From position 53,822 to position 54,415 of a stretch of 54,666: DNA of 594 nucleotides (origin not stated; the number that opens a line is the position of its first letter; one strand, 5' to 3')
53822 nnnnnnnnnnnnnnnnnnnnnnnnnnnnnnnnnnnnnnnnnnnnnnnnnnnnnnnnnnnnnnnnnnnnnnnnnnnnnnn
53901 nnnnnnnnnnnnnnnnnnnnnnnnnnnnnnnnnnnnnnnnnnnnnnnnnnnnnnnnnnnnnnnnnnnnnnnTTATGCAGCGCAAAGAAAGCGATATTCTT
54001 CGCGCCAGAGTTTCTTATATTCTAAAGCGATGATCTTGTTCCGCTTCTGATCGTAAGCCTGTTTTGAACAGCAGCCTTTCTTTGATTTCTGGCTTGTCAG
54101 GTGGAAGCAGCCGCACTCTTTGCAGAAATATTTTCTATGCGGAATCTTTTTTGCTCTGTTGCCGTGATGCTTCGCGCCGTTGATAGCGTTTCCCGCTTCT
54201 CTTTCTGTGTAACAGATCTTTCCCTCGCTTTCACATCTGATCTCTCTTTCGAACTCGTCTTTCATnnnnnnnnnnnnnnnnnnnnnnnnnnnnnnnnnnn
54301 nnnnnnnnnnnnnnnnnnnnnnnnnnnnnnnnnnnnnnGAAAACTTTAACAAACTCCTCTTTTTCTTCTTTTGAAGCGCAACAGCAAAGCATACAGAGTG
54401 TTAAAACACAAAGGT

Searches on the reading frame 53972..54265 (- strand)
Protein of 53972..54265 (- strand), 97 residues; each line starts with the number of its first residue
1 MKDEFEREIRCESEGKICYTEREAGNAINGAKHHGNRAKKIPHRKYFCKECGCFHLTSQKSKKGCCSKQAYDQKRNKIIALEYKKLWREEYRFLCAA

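Call 80: search_protein_families(library=pfam, proteins=[window:53972-54265:-], max_evalue=0.01)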
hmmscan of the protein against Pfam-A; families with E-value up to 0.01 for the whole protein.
window:53972-54265:- (97 aa): 0 families

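Call 83: search_protein_families(library=phrogs, proteins=[window:53972-54265:-], max_evalue=0.01)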
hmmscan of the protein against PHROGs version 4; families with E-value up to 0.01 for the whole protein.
window:53972-54265:- (97 aa): 2 families
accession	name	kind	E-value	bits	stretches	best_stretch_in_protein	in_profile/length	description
phrog_1820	-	unknown function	8.6e-10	40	1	18-60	6-48/58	-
phrog_3424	-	unknown function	1.2e-06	29.5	1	9-63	7-68/95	-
